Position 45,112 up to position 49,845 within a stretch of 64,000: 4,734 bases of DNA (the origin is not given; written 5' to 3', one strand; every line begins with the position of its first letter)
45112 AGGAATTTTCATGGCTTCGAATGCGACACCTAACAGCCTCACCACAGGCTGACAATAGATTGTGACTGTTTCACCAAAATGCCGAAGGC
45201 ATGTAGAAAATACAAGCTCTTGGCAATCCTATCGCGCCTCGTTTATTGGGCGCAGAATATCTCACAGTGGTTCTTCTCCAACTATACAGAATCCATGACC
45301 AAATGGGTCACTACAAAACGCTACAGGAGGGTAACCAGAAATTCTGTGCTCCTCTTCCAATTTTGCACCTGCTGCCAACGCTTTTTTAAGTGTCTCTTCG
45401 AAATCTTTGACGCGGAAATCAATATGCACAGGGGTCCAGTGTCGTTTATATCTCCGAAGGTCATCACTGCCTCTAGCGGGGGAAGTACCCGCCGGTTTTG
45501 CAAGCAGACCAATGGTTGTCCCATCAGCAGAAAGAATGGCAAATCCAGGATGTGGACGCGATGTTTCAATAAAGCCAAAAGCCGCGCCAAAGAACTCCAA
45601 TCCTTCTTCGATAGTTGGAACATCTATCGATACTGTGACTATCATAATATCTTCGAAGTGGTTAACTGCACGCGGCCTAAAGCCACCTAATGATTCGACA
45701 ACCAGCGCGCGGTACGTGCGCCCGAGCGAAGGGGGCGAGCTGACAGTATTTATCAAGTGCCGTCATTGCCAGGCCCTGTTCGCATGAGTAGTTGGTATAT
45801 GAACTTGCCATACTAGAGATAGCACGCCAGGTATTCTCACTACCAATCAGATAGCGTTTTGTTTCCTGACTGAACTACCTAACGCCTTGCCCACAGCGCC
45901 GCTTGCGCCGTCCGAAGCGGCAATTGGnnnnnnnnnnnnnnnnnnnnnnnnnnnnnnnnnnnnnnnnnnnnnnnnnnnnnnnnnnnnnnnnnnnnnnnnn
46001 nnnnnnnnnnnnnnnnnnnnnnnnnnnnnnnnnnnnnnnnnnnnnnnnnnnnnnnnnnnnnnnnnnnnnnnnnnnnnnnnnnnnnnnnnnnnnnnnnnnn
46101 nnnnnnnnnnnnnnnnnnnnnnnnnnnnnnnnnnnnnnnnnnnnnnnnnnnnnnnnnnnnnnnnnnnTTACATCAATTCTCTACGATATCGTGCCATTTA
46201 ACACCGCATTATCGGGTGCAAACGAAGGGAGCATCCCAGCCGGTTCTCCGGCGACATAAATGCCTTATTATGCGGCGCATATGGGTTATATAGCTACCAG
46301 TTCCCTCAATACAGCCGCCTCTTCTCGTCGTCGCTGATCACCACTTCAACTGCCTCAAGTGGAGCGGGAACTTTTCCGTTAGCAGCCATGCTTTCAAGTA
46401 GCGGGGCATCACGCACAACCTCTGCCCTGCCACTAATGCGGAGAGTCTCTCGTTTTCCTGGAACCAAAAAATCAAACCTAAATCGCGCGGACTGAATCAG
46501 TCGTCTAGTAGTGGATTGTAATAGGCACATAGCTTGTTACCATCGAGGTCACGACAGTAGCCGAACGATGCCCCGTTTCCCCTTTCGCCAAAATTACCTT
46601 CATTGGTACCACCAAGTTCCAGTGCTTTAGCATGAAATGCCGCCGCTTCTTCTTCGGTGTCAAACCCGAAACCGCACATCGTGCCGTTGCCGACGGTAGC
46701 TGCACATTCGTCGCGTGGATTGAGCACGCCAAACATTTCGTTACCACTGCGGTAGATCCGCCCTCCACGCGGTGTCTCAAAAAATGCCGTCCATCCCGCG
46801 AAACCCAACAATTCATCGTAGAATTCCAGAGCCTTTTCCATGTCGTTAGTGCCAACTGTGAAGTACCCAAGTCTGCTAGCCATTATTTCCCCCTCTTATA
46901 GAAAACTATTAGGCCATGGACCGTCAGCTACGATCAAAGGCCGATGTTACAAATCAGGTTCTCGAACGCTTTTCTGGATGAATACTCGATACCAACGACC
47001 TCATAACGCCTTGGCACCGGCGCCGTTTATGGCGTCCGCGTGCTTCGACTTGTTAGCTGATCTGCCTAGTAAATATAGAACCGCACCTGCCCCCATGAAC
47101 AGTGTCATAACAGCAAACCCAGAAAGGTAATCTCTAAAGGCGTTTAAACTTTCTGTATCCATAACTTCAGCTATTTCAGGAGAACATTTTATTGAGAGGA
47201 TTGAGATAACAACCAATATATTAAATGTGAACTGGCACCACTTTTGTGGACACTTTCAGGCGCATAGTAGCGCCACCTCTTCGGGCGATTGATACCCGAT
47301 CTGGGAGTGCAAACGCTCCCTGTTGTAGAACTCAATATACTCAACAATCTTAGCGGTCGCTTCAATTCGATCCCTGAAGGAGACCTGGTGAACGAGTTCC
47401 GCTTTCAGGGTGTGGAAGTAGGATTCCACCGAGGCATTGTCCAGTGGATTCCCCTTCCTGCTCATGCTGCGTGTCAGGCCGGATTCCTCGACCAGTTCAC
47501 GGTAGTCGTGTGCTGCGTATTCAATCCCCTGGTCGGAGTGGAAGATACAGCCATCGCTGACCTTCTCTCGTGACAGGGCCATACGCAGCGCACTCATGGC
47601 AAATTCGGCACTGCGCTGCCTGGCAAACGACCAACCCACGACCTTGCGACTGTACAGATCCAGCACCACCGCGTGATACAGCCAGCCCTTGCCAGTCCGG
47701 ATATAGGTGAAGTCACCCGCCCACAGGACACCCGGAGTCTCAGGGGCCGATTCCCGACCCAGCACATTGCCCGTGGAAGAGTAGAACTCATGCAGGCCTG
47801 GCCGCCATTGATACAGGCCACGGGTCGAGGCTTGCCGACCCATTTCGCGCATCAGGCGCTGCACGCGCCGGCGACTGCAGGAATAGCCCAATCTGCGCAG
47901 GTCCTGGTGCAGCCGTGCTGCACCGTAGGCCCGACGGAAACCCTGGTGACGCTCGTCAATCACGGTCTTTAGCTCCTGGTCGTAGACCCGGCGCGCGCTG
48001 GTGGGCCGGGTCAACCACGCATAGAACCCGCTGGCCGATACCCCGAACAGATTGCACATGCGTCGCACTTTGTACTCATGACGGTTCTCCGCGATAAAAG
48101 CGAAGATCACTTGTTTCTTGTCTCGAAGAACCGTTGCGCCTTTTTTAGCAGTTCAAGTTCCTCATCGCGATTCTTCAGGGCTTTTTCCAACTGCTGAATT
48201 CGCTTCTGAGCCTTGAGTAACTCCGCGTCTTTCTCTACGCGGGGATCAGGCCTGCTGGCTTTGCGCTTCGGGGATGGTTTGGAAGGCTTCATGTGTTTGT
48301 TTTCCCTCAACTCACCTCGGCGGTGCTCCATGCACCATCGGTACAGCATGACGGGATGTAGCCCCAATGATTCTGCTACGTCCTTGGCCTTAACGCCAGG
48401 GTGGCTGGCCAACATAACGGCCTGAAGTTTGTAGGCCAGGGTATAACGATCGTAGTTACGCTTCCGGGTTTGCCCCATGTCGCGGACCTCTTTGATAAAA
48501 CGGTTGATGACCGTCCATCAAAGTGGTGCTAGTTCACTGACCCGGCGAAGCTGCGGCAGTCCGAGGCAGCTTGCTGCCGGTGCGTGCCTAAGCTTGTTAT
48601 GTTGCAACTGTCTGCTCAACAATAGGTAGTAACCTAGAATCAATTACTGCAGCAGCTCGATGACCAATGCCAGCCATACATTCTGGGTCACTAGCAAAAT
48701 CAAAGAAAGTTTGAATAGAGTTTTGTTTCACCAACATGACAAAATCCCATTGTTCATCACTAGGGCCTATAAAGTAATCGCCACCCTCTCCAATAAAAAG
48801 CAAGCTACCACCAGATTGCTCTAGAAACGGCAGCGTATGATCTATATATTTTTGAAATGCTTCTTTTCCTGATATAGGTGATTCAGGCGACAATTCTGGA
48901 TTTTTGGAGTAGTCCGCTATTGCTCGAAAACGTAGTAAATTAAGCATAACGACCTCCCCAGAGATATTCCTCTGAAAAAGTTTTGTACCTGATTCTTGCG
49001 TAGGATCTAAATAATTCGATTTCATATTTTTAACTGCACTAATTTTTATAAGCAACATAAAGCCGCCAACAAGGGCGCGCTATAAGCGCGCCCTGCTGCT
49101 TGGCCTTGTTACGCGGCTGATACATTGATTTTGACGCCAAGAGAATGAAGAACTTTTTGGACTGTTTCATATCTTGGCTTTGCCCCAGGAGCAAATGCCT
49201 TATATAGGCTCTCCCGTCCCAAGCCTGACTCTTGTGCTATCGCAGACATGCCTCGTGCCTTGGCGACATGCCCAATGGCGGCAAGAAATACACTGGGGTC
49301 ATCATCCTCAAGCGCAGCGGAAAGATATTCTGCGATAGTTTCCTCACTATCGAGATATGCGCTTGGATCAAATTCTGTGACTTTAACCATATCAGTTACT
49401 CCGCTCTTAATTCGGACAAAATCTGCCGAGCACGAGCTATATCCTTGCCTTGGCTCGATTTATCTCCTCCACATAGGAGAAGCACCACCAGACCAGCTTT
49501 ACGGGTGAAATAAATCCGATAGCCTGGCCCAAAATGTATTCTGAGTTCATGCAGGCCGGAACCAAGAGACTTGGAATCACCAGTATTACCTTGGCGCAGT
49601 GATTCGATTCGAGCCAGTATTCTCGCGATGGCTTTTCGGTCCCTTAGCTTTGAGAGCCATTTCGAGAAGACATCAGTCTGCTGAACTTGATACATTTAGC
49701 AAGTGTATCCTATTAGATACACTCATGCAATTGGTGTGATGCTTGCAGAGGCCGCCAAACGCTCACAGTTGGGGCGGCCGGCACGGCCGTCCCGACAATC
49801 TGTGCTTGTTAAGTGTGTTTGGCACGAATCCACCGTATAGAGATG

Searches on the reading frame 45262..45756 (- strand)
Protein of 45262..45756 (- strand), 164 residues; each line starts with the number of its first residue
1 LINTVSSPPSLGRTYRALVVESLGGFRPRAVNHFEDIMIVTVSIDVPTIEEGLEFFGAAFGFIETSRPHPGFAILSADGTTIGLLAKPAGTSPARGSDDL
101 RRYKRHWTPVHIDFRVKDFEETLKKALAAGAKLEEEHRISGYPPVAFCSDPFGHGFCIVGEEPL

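Call 14: search_protein_families(library=pfam, proteins=[window:45262-45756:-], max_evalue=0.01)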
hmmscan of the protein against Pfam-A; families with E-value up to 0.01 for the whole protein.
window:45262-45756:- (164 aa): 2 families
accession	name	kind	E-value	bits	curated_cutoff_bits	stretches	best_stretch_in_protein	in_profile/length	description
PF18029.7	Glyoxalase_6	-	8e-13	49.4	23.6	1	42-159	2-106/106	Glyoxalase-like domain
PF00903.31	Glyoxalase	-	6.2e-07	30.3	20.6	1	42-157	5-120/121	Glyoxalase/Bleomycin resistance protein/Dioxygenase superfamily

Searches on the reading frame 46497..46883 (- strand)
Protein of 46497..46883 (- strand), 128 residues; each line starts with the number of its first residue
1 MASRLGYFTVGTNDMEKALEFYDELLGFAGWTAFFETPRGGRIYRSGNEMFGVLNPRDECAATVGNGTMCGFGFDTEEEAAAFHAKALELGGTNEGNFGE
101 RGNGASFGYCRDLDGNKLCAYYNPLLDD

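Call 15: search_protein_families(library=pfam, proteins=[window:46497-46883:-], max_evalue=0.01)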
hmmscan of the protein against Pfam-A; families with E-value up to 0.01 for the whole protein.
window:46497-46883:- (128 aa): 2 families
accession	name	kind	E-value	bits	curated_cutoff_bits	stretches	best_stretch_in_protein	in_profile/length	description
PF00903.31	Glyoxalase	-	6.1e-08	33.5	20.6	1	4-119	1-120/121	Glyoxalase/Bleomycin resistance protein/Dioxygenase superfamily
PF18029.7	Glyoxalase_6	-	0.00047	21.2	23.6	1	9-120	3-105/106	Glyoxalase-like domain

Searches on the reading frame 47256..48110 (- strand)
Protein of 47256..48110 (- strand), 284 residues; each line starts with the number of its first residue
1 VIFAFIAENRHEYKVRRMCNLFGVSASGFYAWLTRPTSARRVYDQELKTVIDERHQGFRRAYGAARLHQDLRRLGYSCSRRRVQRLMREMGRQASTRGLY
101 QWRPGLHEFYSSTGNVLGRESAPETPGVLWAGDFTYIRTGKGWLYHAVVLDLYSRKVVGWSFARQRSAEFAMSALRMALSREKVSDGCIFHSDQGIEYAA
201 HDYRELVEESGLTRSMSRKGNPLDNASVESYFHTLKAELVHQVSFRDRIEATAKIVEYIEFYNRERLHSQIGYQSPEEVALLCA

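Call 15: search_protein_families(library=pfam, proteins=[window:47256-48110:-], max_evalue=0.01)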
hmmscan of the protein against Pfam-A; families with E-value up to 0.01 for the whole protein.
window:47256-48110:- (284 aa): 5 families
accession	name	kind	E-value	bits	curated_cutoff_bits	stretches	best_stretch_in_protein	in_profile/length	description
PF00665.32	rve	-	3.6e-24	85.4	32.6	1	125-222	3-102/102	Integrase core domain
PF13683.12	rve_3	-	3.6e-14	52.7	26.5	1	211-276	2-67/67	Integrase core domain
PF13333.12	rve_2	-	3.4e-13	49.9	22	1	229-278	1-50/56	Integrase core domain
PF13276.12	HTH_21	-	3.6e-13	50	28.1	1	44-97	3-57/60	HTH-like domain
PF13610.12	DDE_Tnp_IS240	-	0.0012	19.4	27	1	130-255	4-126/139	DDE domain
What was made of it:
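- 47227..48537 (-): IS3-family insertion sequence (orfA 48107-48478, orfB 47256-48110), bounded by 25-nt inverted repeats; it appears to sit within the attC of the cassette at 48597-49058. Pfam HTH_Tnp_1, rve, HTH_21 (call 15).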

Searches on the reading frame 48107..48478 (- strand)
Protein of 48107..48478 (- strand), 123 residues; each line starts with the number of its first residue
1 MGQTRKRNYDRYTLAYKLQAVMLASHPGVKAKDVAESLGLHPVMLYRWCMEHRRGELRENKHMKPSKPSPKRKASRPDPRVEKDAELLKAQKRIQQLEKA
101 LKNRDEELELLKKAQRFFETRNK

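Call 15: search_protein_families(library=pfam, proteins=[window:48107-48478:-], max_evalue=0.01)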
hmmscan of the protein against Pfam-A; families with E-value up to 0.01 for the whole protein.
window:48107-48478:- (123 aa): 2 families
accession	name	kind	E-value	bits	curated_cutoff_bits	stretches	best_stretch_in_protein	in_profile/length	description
PF01527.26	HTH_Tnp_1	-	2.2e-11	44.2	24.1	1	10-101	5-74/75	Transposase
PF08537.15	NBP1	-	0.0083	16.1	25.8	0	69-122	171-219/330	Fungal Nap binding protein NBP1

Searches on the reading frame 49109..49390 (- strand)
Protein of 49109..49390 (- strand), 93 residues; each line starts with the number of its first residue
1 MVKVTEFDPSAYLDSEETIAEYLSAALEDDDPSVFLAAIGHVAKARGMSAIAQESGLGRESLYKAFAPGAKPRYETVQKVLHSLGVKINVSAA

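Call 15: search_protein_families(library=pfam, proteins=[window:49109-49390:-], max_evalue=0.01)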
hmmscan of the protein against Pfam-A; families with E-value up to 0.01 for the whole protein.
window:49109-49390:- (93 aa): 1 family
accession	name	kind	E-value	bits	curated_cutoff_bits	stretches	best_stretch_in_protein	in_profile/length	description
PF21716.3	dnstrm_HI1420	-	8.2e-40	135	27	1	4-91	2-89/90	Probable addiction module antidote protein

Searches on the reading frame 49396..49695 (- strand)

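Call 15: search_protein_families(library=pfam, proteins=[window:49396-49695:-], max_evalue=0.01)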
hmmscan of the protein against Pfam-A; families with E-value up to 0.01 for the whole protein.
window:49396-49695:- (99 aa): 1 family
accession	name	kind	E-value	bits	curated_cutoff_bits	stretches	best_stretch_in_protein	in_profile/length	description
PF05973.20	Gp49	-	1.4e-06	28.7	23.9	1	13-85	2-81/90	Phage derived protein Gp49-like (DUF891)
